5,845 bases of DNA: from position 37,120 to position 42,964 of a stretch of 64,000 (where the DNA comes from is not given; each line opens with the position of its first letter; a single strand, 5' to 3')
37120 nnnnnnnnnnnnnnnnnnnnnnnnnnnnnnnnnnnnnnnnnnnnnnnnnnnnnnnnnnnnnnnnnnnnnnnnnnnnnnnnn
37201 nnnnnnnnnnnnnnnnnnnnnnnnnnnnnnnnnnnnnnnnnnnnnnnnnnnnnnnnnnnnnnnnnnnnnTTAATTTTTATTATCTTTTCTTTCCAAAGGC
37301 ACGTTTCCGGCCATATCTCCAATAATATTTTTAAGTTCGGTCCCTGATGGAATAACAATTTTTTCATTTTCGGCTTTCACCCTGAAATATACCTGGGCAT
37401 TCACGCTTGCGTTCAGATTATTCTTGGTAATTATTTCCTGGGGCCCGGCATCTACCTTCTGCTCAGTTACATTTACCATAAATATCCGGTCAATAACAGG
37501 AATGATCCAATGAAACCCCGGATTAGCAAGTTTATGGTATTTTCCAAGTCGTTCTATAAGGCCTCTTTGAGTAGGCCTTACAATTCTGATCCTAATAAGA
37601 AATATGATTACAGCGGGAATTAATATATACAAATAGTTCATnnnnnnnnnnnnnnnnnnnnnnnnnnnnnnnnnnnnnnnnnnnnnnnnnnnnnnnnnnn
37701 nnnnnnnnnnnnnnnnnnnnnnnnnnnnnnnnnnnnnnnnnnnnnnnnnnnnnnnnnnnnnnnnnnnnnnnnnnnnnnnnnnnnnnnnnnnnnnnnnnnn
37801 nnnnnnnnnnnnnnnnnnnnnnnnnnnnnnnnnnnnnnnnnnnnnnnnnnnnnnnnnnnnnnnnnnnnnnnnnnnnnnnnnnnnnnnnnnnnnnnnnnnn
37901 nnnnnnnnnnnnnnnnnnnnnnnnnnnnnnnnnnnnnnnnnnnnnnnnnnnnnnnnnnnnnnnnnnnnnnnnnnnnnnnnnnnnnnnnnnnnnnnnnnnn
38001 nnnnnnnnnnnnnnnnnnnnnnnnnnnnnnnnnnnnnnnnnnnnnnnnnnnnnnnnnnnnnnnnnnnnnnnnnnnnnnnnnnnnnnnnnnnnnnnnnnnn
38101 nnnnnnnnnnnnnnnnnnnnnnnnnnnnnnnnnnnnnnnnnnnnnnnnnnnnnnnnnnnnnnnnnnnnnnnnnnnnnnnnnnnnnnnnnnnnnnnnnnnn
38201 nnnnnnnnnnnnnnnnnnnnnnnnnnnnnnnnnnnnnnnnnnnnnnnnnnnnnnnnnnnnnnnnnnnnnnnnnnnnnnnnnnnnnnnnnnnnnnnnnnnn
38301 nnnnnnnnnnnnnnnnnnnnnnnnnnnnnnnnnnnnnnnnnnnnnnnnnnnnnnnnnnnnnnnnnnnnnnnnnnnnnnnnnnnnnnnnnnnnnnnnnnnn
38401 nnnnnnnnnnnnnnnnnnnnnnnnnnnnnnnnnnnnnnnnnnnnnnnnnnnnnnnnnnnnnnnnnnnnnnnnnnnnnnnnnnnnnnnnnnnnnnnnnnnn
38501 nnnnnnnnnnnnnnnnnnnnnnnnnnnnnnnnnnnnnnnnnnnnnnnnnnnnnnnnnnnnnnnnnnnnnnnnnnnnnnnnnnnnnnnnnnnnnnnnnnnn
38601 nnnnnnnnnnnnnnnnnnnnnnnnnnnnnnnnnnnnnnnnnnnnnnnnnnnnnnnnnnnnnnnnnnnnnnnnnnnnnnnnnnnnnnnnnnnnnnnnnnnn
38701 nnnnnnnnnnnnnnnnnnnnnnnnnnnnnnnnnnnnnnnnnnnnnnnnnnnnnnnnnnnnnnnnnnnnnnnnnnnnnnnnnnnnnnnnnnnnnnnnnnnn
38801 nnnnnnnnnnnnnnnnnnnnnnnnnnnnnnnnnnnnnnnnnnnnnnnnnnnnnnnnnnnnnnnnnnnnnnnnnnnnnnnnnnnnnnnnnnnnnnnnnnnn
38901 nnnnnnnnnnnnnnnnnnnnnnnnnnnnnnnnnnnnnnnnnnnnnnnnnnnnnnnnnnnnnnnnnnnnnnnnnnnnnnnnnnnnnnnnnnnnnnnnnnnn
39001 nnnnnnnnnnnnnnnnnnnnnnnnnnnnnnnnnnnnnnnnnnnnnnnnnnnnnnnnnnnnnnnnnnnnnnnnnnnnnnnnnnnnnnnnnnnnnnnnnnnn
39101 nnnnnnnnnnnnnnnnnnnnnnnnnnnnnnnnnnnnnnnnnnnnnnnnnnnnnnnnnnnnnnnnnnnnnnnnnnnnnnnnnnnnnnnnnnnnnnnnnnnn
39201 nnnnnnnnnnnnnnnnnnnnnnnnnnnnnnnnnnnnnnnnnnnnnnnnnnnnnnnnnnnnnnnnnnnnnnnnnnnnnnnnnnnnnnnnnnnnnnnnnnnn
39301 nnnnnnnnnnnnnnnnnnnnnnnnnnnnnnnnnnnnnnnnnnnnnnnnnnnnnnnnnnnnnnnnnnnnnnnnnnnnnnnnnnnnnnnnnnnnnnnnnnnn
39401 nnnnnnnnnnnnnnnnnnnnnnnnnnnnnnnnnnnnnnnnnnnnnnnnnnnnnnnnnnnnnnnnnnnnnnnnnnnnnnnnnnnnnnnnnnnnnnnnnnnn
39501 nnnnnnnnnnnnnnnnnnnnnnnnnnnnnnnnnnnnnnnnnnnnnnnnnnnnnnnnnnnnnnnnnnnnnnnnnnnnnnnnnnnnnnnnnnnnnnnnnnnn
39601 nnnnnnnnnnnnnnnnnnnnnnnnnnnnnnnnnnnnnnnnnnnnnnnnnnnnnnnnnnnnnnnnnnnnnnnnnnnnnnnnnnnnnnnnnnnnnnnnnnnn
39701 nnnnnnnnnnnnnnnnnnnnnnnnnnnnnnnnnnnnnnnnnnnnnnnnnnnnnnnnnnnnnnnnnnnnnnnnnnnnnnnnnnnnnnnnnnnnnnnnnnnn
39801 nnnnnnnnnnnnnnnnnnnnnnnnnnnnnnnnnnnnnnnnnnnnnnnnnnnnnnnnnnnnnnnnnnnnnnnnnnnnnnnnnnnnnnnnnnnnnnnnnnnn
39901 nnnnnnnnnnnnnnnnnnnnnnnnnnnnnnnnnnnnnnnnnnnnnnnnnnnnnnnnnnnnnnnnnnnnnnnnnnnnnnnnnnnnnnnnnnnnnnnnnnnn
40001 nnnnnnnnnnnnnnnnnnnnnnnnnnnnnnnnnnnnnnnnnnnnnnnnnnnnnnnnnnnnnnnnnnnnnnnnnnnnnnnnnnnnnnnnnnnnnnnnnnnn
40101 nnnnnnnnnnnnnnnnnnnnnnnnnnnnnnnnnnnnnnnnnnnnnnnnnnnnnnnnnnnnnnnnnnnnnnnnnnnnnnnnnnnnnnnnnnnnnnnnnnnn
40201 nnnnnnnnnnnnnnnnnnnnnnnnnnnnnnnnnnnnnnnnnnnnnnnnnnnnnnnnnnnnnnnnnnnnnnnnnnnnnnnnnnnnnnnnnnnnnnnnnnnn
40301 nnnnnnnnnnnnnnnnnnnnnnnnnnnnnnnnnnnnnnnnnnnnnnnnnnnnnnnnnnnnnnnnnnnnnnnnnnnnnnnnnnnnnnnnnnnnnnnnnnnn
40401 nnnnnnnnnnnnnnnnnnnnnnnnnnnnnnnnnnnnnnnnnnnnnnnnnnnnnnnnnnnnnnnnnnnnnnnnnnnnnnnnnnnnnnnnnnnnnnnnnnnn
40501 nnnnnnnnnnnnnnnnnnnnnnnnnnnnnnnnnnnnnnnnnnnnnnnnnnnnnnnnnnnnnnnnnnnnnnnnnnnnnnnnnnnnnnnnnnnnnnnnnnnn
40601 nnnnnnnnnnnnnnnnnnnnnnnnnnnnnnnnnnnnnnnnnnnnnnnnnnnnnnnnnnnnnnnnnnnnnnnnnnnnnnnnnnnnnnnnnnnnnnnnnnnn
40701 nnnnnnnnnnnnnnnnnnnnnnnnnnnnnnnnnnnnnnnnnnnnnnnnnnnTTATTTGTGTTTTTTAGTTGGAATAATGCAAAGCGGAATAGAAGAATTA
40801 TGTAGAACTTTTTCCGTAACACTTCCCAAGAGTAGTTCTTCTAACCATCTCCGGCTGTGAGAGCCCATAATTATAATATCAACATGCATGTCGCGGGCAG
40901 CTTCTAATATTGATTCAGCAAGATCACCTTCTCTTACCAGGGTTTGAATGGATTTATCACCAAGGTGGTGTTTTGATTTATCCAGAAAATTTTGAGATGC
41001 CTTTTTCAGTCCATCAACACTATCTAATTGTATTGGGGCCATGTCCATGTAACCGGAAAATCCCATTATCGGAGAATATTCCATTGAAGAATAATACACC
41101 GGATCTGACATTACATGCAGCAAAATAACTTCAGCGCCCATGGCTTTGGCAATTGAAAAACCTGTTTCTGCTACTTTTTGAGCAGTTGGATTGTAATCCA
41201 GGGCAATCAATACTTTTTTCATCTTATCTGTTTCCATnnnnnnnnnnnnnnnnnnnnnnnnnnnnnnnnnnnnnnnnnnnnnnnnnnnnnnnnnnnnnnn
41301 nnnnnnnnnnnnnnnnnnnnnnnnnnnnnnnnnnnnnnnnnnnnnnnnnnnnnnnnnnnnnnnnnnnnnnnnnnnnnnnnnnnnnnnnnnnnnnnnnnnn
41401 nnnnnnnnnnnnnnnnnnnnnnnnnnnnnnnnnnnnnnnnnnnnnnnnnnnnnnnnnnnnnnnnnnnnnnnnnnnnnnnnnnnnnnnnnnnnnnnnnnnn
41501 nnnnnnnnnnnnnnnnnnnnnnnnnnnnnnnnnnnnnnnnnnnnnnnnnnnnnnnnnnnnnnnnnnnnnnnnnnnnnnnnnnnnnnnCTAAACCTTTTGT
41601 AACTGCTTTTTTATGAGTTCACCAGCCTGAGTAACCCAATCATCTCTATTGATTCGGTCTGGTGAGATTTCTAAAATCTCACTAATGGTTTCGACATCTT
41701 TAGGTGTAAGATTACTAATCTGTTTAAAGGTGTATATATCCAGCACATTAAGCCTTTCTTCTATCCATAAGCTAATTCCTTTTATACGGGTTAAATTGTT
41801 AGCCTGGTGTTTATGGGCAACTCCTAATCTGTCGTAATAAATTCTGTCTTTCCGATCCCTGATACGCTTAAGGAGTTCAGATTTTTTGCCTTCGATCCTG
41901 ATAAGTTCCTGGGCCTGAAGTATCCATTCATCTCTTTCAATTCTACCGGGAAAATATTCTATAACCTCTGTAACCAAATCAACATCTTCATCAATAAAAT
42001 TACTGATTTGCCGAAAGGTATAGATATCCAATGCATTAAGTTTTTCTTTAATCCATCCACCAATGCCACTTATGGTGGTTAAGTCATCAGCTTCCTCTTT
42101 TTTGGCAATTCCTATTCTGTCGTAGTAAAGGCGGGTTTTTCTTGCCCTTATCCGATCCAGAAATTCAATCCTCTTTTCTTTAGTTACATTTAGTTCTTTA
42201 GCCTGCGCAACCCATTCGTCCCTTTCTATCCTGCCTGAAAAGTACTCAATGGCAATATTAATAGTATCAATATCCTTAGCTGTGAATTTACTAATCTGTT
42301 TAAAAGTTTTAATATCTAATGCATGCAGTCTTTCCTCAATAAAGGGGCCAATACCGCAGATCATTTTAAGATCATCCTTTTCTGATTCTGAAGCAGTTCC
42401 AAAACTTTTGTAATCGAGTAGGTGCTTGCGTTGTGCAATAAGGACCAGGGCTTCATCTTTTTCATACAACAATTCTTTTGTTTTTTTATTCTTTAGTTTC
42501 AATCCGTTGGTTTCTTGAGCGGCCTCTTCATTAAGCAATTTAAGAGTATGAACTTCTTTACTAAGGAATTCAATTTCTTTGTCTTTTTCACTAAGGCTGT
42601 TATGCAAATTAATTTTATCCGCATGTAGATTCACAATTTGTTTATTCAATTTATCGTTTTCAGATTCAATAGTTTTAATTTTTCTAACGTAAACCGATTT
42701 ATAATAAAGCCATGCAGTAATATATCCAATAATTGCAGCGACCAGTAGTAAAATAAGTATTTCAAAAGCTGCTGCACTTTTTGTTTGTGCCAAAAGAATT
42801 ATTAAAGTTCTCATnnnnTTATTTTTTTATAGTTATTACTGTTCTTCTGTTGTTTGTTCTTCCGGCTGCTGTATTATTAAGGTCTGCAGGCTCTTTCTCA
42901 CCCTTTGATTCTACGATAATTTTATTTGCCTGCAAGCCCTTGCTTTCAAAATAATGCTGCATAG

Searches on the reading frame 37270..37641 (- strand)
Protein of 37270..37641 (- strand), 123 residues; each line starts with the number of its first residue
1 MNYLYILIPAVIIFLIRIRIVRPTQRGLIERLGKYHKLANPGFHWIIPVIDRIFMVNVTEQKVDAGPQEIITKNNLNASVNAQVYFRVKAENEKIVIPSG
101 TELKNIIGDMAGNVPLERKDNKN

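Call 13: search_protein_families(library=pfam, proteins=[window:37270-37641:-], max_evalue=0.001)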
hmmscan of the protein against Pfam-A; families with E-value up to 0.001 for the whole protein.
window:37270-37641:- (123 aa): 1 family
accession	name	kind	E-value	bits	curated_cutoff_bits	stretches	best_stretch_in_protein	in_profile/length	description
PF01145.31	Band_7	-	5.5e-17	62.8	23.6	1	20-94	2-75/176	SPFH domain / Band 7 family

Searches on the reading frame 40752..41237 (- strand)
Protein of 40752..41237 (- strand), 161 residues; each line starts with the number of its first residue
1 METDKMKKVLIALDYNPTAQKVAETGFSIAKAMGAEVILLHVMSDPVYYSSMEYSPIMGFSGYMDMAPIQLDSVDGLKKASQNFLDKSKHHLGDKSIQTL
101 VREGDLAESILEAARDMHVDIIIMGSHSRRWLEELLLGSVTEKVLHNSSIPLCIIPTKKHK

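Call 29: search_protein_families(library=pfam, proteins=[window:40752-41237:-], max_evalue=0.001)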
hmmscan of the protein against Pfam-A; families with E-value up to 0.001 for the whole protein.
window:40752-41237:- (161 aa): 2 families
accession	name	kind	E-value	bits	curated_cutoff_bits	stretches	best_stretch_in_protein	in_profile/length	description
PF00582.32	Usp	-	8e-30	104.7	24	1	6-156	1-141/141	Universal stress protein family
PF02878.22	PGM_PMM_I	-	0.00074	19.6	22.5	0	4-53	38-87/138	Phosphoglucomutase/phosphomannomutase, alpha/beta/alpha domain I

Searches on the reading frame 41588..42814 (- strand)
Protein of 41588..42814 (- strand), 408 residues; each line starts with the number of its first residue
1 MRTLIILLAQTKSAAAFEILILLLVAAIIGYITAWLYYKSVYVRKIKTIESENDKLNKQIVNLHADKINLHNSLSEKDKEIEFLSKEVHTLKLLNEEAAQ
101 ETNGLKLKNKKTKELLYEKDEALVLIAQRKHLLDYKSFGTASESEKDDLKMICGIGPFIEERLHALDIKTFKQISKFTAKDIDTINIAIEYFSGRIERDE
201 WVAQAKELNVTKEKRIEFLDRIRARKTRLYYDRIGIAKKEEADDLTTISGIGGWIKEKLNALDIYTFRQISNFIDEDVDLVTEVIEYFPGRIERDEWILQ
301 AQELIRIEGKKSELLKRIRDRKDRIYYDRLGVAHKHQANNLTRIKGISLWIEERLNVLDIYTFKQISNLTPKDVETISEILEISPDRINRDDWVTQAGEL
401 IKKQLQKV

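Call 10: search_protein_families(library=pfam, proteins=[window:41588-42814:-], max_evalue=0.01)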
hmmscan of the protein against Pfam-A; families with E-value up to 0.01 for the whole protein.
window:41588-42814:- (408 aa): 4 families
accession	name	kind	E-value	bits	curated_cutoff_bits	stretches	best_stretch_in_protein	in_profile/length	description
PF11731.14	Cdd1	-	2.6e-07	31.2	25.5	0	146-179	5-38/86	Pathogenicity locus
PF21999.2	IMS_HHH_1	-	0.0033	18.3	27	0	154-180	5-31/53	DNA polymerase-iota, thumb domain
PF14520.12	HHH_5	-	0.0081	17.1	27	0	243-283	2-39/57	Helix-hairpin-helix domain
PF25014.1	NET2A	-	0.0095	16.2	33.1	0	45-110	154-219/235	NET2A-like domain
